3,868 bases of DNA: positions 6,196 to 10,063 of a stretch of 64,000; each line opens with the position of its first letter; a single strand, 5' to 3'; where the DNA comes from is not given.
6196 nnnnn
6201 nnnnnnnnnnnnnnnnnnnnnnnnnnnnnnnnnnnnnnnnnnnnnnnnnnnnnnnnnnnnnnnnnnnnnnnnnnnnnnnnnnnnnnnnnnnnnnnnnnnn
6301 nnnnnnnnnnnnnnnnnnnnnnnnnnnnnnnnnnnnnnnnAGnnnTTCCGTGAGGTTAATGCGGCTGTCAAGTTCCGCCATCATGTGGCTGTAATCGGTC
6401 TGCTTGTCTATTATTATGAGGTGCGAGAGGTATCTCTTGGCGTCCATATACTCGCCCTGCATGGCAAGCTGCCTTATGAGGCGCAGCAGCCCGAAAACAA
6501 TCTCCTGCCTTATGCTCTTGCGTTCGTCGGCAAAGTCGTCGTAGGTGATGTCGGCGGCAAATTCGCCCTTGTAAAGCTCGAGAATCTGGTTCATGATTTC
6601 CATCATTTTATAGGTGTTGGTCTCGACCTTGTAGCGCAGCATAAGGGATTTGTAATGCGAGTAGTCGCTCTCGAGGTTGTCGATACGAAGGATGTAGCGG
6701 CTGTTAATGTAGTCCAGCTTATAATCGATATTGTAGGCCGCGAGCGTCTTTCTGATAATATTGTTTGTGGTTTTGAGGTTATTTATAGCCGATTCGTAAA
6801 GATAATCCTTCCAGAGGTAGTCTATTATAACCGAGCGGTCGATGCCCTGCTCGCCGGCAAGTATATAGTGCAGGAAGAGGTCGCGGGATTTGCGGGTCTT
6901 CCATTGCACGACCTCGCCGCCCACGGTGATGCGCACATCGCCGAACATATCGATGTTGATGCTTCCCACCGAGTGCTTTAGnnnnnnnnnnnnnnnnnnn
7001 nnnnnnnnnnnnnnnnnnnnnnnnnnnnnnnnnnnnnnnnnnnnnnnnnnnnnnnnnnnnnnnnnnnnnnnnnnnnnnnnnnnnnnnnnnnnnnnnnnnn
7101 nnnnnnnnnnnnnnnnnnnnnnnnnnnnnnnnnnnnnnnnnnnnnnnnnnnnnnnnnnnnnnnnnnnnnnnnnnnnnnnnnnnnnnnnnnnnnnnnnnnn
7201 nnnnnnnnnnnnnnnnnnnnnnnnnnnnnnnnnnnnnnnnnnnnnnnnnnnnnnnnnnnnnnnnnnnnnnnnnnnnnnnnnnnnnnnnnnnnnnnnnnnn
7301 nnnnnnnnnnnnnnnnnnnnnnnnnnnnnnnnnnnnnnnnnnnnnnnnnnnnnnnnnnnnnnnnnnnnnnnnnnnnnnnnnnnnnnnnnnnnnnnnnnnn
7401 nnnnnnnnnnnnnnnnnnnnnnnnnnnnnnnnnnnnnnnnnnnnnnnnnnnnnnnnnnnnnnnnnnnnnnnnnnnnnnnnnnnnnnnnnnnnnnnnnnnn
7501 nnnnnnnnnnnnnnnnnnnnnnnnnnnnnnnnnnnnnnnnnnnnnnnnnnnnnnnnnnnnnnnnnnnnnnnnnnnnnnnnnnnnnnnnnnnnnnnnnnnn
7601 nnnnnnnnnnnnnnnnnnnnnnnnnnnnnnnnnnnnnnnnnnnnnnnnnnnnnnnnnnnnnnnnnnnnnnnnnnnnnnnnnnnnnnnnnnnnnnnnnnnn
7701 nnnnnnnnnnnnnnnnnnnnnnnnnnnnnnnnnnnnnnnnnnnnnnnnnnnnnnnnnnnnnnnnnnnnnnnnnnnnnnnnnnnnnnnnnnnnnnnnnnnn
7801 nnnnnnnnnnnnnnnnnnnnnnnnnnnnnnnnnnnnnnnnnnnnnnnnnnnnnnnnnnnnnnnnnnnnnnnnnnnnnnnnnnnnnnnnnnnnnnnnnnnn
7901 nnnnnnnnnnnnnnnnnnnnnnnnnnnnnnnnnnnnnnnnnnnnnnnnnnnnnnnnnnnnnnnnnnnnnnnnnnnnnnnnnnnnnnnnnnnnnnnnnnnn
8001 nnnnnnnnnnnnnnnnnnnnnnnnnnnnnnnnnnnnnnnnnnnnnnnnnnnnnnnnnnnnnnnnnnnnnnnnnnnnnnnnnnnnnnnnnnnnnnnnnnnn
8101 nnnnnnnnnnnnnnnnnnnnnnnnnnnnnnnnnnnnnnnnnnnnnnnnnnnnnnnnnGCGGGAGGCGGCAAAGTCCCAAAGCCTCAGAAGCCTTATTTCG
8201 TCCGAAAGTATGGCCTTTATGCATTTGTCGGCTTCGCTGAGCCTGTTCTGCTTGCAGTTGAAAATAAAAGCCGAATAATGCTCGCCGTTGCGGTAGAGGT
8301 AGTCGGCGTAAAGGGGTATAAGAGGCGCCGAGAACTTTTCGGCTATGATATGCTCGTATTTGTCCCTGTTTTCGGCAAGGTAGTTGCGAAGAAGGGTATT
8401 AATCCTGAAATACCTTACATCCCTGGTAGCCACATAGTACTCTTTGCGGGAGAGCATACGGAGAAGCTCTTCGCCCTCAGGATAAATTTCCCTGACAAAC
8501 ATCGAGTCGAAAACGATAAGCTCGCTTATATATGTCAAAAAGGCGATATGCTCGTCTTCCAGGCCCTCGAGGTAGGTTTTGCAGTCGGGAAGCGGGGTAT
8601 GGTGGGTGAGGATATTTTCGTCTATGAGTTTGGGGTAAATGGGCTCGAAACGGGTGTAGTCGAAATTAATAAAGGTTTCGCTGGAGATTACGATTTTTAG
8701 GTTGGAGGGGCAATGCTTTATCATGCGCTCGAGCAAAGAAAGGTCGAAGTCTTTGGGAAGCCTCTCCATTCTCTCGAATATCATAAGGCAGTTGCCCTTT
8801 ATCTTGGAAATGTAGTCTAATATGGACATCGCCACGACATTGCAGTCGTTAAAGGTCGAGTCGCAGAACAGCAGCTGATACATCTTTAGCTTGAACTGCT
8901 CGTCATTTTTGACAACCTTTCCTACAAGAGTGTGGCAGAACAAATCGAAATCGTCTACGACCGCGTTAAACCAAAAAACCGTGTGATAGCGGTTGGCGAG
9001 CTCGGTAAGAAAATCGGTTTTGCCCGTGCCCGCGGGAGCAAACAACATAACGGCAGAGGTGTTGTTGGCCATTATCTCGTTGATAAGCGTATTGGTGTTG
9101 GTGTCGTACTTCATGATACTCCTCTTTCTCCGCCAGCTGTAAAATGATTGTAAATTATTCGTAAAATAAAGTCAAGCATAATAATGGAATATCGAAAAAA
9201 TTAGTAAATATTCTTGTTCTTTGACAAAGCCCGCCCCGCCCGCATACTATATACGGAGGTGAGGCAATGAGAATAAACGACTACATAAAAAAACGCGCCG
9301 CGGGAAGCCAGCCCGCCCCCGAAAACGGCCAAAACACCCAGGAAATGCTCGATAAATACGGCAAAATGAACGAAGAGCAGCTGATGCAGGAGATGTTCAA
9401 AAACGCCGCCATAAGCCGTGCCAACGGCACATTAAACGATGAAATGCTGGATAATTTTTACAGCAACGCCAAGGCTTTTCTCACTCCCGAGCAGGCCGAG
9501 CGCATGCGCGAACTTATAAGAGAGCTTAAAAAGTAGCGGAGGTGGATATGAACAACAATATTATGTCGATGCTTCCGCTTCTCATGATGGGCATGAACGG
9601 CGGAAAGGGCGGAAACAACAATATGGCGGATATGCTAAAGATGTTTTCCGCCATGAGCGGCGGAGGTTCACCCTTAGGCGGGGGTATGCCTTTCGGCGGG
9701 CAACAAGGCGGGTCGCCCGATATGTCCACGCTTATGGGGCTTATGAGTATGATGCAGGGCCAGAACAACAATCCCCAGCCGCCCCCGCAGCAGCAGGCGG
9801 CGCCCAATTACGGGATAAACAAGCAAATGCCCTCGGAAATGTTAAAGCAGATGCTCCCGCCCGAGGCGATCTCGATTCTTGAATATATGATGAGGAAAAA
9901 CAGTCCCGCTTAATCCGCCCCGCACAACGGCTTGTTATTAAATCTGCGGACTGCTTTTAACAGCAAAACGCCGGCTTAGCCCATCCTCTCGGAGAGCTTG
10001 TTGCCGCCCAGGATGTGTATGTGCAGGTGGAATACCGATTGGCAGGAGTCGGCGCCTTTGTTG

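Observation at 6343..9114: Regulator with permuted domain order: P-loop ATPase, TPR-like repeats, then a C-terminal SARP module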

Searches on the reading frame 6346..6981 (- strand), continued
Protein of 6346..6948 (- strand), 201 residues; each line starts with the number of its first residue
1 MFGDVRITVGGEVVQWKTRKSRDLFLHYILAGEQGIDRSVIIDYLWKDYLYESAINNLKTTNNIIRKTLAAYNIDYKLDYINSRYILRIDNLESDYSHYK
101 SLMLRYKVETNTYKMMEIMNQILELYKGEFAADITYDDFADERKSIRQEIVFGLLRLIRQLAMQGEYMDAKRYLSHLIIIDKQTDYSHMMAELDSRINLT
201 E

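Call 56: find_homologous_proteins(query=P0099)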
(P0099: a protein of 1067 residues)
Query P0099 (1067 aa): 925 proteins with E <= 0.001 among 8000 candidates; the best 120 are listed.
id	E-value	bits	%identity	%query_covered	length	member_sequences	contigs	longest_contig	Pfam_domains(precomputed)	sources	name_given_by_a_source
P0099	0.0e+0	2438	100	100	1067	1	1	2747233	PF03704.24,PF25873.1,PF17874.8,PF00515.35,PF13424.13,PF00486.35,PF13181.13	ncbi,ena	-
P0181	0.0e+0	1782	74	100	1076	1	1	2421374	PF03704.24,PF25873.1,PF17874.8,PF00515.35,PF13424.13,PF00486.35,PF13428.13,PF13181.13,PF07719.24,PF13374.13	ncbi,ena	-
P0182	0.0e+0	1071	47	99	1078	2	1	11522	PF03704.24,PF00486.35,PF13428.13,PF13374.13,PF14559.13,PF25873.1,PF17874.8,PF00515.35,PF12895.14,PF13424.13,PF13181.13,PF07719.24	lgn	-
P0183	0.0e+0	1044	45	99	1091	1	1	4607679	PF03704.24,PF00486.35,PF13401.13,PF13428.13,PF25064.2,PF13374.13,PF14559.13,PF25873.1,PF17874.8,PF00515.35,PF13424.13,PF13432.13,PF13181.13,PF07719.24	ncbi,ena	-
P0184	0.0e+0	1040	44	99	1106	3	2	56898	PF14559.13,PF25063.1,PF03704.24,PF25873.1,PF17874.8,PF00515.35,PF13424.13,PF00486.35,PF13428.13,PF13181.13,PF07719.24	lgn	-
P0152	0.0e+0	1034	45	99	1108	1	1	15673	PF03704.24,PF25873.1,PF17874.8,PF00515.35,PF13424.13,PF13176.13,PF00486.35,PF13428.13,PF13181.13,PF07719.24,PF13374.13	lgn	-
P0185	0.0e+0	1015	43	99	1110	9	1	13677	PF03704.24,PF25058.2,PF13176.13,PF00486.35,PF13428.13,PF13374.13,PF25873.1,PF17874.8,PF00515.35,PF12895.14,PF13424.13,PF13181.13,PF07719.24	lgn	-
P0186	3.5e-297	1007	44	99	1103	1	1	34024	PF03704.24,PF25873.1,PF17874.8,PF00515.35,PF13424.13,PF00486.35,PF13428.13,PF13181.13,PF07719.24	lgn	-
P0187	2.1e-287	974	43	99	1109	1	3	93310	PF03704.24,PF00486.35,PF13428.13,PF13374.13,PF14559.13,PF25873.1,PF17874.8,PF00515.35,PF12895.14,PF13424.13,PF28559.1,PF13181.13,PF07719.24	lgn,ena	-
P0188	4.1e-262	891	43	61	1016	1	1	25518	PF03704.24,PF25873.1,PF17874.8,PF00515.35,PF13424.13,PF00486.35,PF13428.13,PF13181.13,PF07719.24,PF13374.13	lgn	-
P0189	6.0e-214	731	41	76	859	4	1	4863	PF03704.24,PF13176.13,PF00486.35,PF13428.13,PF13374.13,PF14559.13,PF25873.1,PF17874.8,PF00515.35,PF12895.14,PF13424.13,PF13181.13,PF07719.24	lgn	-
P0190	3.5e-193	663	34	99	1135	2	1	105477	PF10602.16,PF03704.24,PF13176.13,PF00486.35,PF13401.13,PF13428.13,PF13191.13,PF13374.13,PF14559.13,PF25873.1,PF17874.8,PF00515.35,PF13424.13,PF28559.1,PF13181.13,PF13646.13,PF07719.24,PF13174.13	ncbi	-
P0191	2.8e-180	620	34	98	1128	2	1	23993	PF03704.24,PF13176.13,PF00486.35,PF13401.13,PF13191.13,PF13374.13,PF25873.1,PF17874.8,PF00515.35,PF13424.13,PF13181.13,PF13646.13,PF07719.24,PF25199.2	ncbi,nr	ncbi:MAG: tetratricopeptide repeat protein [Firmicutes bacterium]|nr:tetratricopeptide repeat protei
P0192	2.7e-179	617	33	99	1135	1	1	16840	PF10602.16,PF03704.24,PF12862.14,PF13176.13,PF24885.2,PF00486.35,PF13401.13,PF13428.13,PF13191.13,PF13374.13,PF14559.13,PF25873.1,PF17874.8,PF00515.35,PF13424.13,PF13181.13,PF13646.13,PF07719.24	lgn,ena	-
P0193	1.4e-154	535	31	97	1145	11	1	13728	PF03704.24,PF00486.35,PF13401.13,PF13428.13,PF13374.13,PF14559.13,PF25873.1,PF17874.8,PF00515.35,PF13424.13,PF13181.13,PF07719.24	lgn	-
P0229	4.3e-54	202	27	71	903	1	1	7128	PF13428.13,PF13191.13,PF13374.13,PF07721.21,PF25873.1,PF17874.8,PF00515.35,PF00196.26,PF13424.13,PF13432.13,PF13181.13,PF07719.24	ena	-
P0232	1.3e-53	201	28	61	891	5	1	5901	PF25873.1,PF17874.8,PF00196.26,PF13401.13,PF13191.13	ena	-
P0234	2.3e-52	196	27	63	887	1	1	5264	PF14559.13,PF25873.1,PF17874.8,PF00196.26,PF13424.13,PF07719.24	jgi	jgi:LuxR family maltose regulon positive regulatory protein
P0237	4.1e-52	196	31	41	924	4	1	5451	PF25873.1,PF17874.8,PF00196.26,PF13424.13,PF13401.13,PF13191.13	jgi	jgi:LuxR family transcriptional regulator, maltose regulon positive regulatory protein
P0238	4.5e-52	195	25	72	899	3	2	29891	PF07721.21,PF25873.1,PF13414.13,PF17874.8,PF00515.35,PF00196.26,PF13424.13,PF13176.13,PF13428.13,PF13181.13,PF07719.24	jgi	jgi:LuxR family maltose regulon positive regulatory protein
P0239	8.0e-52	195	32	39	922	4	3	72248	PF25873.1,PF17874.8,PF00196.26,PF13191.13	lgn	-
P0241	1.2e-51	194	33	37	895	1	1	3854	PF25873.1,PF17874.8,PF00196.26,PF13191.13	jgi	jgi:LuxR family maltose regulon positive regulatory protein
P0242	1.7e-51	194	26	74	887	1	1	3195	PF25873.1,PF17874.8,PF00196.26,PF07719.24,PF13191.13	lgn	-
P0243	2.4e-51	193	28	56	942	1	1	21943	PF25873.1,PF17874.8,PF00196.26,PF13424.13,PF13401.13,PF08281.19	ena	-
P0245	4.2e-51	192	32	41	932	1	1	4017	PF25873.1,PF17874.8,PF00196.26,PF04545.23,PF08281.19,PF25199.2,PF13191.13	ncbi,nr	ncbi:MAG TPA: LuxR C-terminal-related transcriptional regulator [Anaerolineae bacterium]|nr:LuxR C-t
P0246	4.9e-51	192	33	38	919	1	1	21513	PF25873.1,PF17874.8,PF00196.26,PF25199.2,PF13191.13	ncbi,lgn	-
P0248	6.2e-51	192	32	40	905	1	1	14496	PF25873.1,PF17874.8,PF00196.26,PF13424.13,PF13401.13,PF07719.24,PF13191.13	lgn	-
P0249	8.7e-51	191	28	52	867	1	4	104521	PF07721.21,PF25873.1,PF17874.8,PF00196.26,PF13424.13,PF07719.24,PF13191.13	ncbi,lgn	-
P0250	1.2e-50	191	32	41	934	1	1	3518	PF25873.1,PF17874.8,PF00196.26,PF13401.13,PF25199.2,PF13191.13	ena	-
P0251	1.4e-50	191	29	51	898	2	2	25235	PF25873.1,PF17874.8,PF00196.26,PF13401.13,PF07719.24,PF13191.13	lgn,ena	-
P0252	1.9e-50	190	33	38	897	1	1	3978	PF25873.1,PF17874.8,PF00196.26,PF13424.13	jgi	jgi:LuxR family maltose regulon positive regulatory protein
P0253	2.0e-50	190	32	40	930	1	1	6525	PF25873.1,PF17874.8,PF00196.26,PF13424.13,PF08281.19,PF13191.13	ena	-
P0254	2.2e-50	190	26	74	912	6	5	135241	PF25873.1,PF17874.8,PF00196.26,PF13424.13,PF13191.13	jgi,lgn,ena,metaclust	metaclust:\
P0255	2.2e-50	190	31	38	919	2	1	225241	PF25873.1,PF17874.8,PF00196.26,PF25199.2,PF13191.13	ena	-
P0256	2.3e-50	190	31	38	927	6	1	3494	PF25873.1,PF17874.8,PF00196.26,PF13401.13,PF25199.2,PF13191.13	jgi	-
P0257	2.9e-50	189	31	41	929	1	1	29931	PF25873.1,PF17874.8,PF00196.26,PF13191.13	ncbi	-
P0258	3.0e-50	189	31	39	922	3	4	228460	PF25873.1,PF17874.8,PF00196.26,PF13401.13,PF13191.13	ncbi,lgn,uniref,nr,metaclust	ncbi:hypothetical protein ADN00_16280 [Ornatilinea apprima]|uniref:HTH luxR-type domain-containing p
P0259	3.0e-50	189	27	59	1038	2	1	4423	PF13384.13,PF13518.13,PF08281.19,PF13565.13,PF25873.1,PF13412.13,PF13551.13,PF17874.8,PF00196.26,PF13424.13,PF04545.23,PF06056.19,PF13181.13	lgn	-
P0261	4.5e-50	189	31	40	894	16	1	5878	PF25873.1,PF17874.8,PF00196.26,PF13191.13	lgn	-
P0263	5.2e-50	189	30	38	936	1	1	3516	PF25873.1,PF17874.8,PF00196.26,PF08281.19,PF13191.13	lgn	-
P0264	6.0e-50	188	32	38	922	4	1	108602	PF25873.1,PF17874.8,PF00196.26,PF04545.23,PF13401.13,PF08281.19,PF13191.13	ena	-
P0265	6.1e-50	188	31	38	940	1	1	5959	PF25873.1,PF17874.8,PF00196.26,PF13401.13,PF13191.13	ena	-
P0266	6.1e-50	188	31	38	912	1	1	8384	PF25873.1,PF17874.8,PF00196.26,PF13191.13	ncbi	-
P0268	7.6e-50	188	26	74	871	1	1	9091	PF25873.1,PF17874.8,PF00196.26,PF13424.13,PF13191.13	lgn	-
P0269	9.5e-50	188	29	51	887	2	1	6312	PF25873.1,PF17874.8,PF00515.35,PF00196.26,PF13424.13,PF13191.13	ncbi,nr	ncbi:MAG: tetratricopeptide repeat protein [Anaerolineae bacterium]|nr:tetratricopeptide repeat prot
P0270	1.1e-49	187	26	71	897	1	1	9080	PF25873.1,PF17874.8,PF00196.26,PF13424.13,PF08281.19,PF13181.13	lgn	-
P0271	1.1e-49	187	26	57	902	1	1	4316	PF14559.13,PF25873.1,PF17874.8,PF00196.26,PF13424.13,PF08281.19,PF13191.13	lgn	-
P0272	1.2e-49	187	32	38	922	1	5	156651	PF25873.1,PF17874.8,PF00196.26,PF13424.13,PF13191.13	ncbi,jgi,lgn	jgi:LuxR family maltose regulon positive regulatory protein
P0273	1.2e-49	187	27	70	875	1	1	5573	PF25873.1,PF17874.8,PF00196.26,PF13424.13,PF08281.19,PF07719.24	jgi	jgi:LuxR family maltose regulon positive regulatory protein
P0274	1.3e-49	187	33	38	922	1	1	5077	PF25873.1,PF17874.8,PF00196.26,PF13191.13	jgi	jgi:LuxR family maltose regulon positive regulatory protein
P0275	1.4e-49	187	31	40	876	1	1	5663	PF25873.1,PF17874.8,PF00196.26,PF13424.13,PF13181.13,PF13191.13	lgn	-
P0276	1.6e-49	187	31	44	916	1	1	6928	PF25873.1,PF17874.8,PF00196.26,PF04545.23,PF13401.13,PF13191.13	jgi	jgi:LuxR family maltose regulon positive regulatory protein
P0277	2.0e-49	187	32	38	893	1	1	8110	PF25873.1,PF17874.8,PF00196.26,PF13424.13,PF13428.13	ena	-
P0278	2.1e-49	187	29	54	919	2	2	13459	PF25873.1,PF17874.8,PF00196.26,PF13424.13,PF13432.13,PF07719.24,PF13191.13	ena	-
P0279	2.5e-49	186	31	38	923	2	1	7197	PF25873.1,PF17874.8,PF00196.26,PF13401.13,PF13191.13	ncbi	-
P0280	2.6e-49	186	32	38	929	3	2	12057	PF25873.1,PF17874.8,PF00196.26,PF13191.13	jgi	jgi:LuxR family maltose regulon positive regulatory protein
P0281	3.9e-49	186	31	38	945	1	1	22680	PF25873.1,PF17874.8,PF00196.26,PF25199.2,PF13191.13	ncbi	-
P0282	3.9e-49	186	32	38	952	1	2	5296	PF25873.1,PF17874.8,PF00196.26,PF08281.19,PF13191.13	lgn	-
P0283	4.3e-49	186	26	75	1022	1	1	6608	PF25873.1,PF17874.8,PF00196.26,PF13424.13,PF13176.13,PF04545.23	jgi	jgi:LuxR family maltose regulon positive regulatory protein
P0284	4.3e-49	186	31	39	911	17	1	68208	PF25873.1,PF17874.8,PF00196.26,PF13424.13,PF13401.13,PF13191.13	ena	-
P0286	6.1e-49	185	33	39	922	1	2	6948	PF25873.1,PF17874.8,PF00196.26,PF04545.23,PF13401.13,PF08281.19,PF13191.13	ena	-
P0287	6.2e-49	185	32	37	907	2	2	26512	PF07721.21,PF25873.1,PF17874.8,PF00515.35,PF00196.26,PF13424.13,PF13428.13,PF13181.13,PF07719.24,PF13191.13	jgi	jgi:LuxR family maltose regulon positive regulatory protein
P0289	1.1e-48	184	31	41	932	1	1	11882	PF25873.1,PF17874.8,PF00196.26,PF13424.13,PF07719.24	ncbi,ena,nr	ncbi:MAG: hypothetical protein KDJ65_24210 [Anaerolineae bacterium]|nr:hypothetical protein [Anaerol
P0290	1.2e-48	184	29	55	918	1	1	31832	PF25873.1,PF17874.8,PF00196.26,PF13191.13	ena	-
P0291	1.3e-48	184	27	59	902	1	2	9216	PF07721.21,PF14559.13,PF25873.1,PF17874.8,PF00515.35,PF00196.26,PF13424.13,PF07719.24,PF13191.13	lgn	-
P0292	1.3e-48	184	29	44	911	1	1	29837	PF25873.1,PF17874.8,PF00196.26,PF13424.13,PF28559.1,PF13181.13,PF07719.24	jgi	jgi:LuxR family transcriptional regulator, maltose regulon positive regulatory protein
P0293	1.4e-48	184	33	38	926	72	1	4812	PF25873.1,PF17874.8,PF00515.35,PF00196.26,PF13424.13,PF13401.13,PF07719.24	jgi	-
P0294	1.5e-48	184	31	37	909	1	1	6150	PF07721.21,PF25873.1,PF17874.8,PF00196.26,PF13424.13,PF08281.19,PF07719.24,PF13374.13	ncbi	-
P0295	1.5e-48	184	32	37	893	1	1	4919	PF25873.1,PF17874.8,PF00196.26,PF13401.13,PF13191.13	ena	-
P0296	1.9e-48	183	31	40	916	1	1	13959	PF25873.1,PF17874.8,PF00196.26,PF13424.13,PF13176.13,PF07719.24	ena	-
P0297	2.0e-48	183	28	59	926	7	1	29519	PF25873.1,PF17874.8,PF00196.26,PF13424.13,PF13191.13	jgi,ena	-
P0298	2.2e-48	183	30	44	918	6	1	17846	PF25873.1,PF17874.8,PF00196.26,PF04545.23,PF13401.13,PF08281.19,PF13191.13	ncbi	-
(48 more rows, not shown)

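Call 66: list_cluster_members(proteins=[P0059, P0061, P0063, P0064, P0065, P0066, P0071, P0072, P0075, P0079])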
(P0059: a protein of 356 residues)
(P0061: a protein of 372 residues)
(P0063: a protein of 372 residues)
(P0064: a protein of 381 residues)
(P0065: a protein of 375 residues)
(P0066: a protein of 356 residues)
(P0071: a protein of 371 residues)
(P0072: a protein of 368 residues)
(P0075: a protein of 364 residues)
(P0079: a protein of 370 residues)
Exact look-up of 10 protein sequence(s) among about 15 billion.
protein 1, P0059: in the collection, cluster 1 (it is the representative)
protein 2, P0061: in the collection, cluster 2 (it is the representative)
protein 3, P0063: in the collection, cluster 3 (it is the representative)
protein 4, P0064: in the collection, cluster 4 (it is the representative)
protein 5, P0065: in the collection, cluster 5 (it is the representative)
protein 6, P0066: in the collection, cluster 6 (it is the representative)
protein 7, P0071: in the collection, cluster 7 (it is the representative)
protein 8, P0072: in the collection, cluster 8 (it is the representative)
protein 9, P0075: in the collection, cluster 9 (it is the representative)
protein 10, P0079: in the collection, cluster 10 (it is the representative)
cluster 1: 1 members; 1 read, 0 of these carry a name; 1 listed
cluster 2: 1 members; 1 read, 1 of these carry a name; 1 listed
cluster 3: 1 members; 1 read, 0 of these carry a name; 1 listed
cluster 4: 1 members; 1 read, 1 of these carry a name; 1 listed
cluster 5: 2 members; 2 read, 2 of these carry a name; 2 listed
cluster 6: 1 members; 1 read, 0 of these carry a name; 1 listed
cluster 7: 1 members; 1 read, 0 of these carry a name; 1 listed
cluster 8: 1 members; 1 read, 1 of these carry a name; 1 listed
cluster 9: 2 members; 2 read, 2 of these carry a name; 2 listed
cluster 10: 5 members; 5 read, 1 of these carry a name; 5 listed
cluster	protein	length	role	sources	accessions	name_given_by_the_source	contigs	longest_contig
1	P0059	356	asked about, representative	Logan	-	-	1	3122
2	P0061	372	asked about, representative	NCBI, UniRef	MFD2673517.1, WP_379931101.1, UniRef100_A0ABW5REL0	response regulator [Marinicrinis sediminis] | Response regulator n=1 Tax=Marinicrinis sediminis TaxID=1652465 RepID=A0ABW5REL0_9BACL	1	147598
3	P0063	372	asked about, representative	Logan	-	-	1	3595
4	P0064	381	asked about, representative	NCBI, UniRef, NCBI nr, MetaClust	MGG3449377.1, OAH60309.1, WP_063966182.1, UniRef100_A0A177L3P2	response regulator [Domibacillus aminovorans] | Response regulatory domain-containing protein n=1 Tax=Domibacillus aminovorans ... | status=active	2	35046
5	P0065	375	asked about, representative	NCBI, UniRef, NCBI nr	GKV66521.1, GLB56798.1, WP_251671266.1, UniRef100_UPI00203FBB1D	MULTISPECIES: response regulator [unclassified Sporosarcina] | response regulator n=1 Tax=unclassified Sporosarcina TaxID=2647733 RepID=UPI00203FBB1D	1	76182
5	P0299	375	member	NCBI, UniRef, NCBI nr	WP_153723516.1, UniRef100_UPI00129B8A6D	response regulator [Sporosarcina cascadiensis] | response regulator n=1 Tax=Sporosarcina cascadiensis TaxID=2660747 RepID=UPI00129B8A6D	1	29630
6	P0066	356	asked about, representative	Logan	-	-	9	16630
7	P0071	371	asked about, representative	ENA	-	-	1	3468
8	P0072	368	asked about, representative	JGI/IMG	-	two-component system, LytTR family, response regulator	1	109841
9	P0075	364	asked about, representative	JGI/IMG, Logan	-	two-component SAPR family response regulator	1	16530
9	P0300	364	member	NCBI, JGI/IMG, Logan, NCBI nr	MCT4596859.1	MAG: response regulator [Vallitalea sp.] | two-component SAPR family response regulator | response regulator [Vallitalea sp.]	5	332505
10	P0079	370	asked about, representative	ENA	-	-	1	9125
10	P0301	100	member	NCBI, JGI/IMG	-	two-component SAPR family response regulator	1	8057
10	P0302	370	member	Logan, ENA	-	-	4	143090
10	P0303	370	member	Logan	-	-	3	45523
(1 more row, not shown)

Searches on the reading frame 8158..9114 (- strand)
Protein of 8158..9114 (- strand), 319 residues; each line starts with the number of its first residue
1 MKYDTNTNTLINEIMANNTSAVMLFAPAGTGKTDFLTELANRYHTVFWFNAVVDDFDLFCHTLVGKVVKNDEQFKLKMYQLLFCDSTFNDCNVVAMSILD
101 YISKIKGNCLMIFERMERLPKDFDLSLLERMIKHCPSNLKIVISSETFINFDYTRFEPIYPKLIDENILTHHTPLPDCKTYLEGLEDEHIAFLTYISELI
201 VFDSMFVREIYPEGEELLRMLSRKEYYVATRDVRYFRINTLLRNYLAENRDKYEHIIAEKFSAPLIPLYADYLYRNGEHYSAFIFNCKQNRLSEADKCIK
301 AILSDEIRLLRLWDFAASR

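Call 7: search_protein_families(library=pfam, proteins=[window:8158-9114:-], max_evalue=10)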
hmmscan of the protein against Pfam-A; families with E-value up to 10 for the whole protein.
seq(319 aa): 8 families
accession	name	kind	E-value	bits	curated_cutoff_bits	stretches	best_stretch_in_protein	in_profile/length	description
PF13191.12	AAA_16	-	0.00082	20.3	32.6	1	10-137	15-161/167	AAA ATPase domain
PF13604.12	AAA_30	-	0.031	14.5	27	1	9-44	8-43/191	AAA domain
PF12775.13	AAA_7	-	0.052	13.5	25.8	1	4-44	18-58/181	P-loop containing dynein motor region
PF01712.25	dNK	-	0.053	13.7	27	1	29-91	8-68/203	Deoxynucleoside kinase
PF25199.1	nSTAND_NTPase5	-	0.11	12.7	34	1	11-50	29-77/145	Novel STAND NTPase 5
PF07693.20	KAP_NTPase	-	0.14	11.9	20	1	6-161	7-64/293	KAP family P-loop domain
PF00580.27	UvrD-helicase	-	0.15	12.1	23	1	12-40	6-34/271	UvrD/REP helicase N-terminal domain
PF13401.12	AAA_22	-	0.19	12.5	27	1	20-55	6-33/130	AAA domain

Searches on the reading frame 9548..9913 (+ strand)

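Call 48: search_protein_families(library=ncbifam, proteins=[window:9548-9913:+], max_evalue=0.01)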
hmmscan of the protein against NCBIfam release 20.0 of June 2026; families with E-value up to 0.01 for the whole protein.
window:9548-9913:+ (121 aa): 0 families

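Call 49: search_protein_families(library=pfam, proteins=[window:9548-9913:+], max_evalue=1)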
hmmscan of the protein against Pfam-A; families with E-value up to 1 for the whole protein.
window:9548-9913:+ (121 aa): 1 family
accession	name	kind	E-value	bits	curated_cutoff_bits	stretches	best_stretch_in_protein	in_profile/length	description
PF01984.25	dsDNA_bind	-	0.14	12.9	26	1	68-111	8-49/106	Double-stranded DNA-binding domain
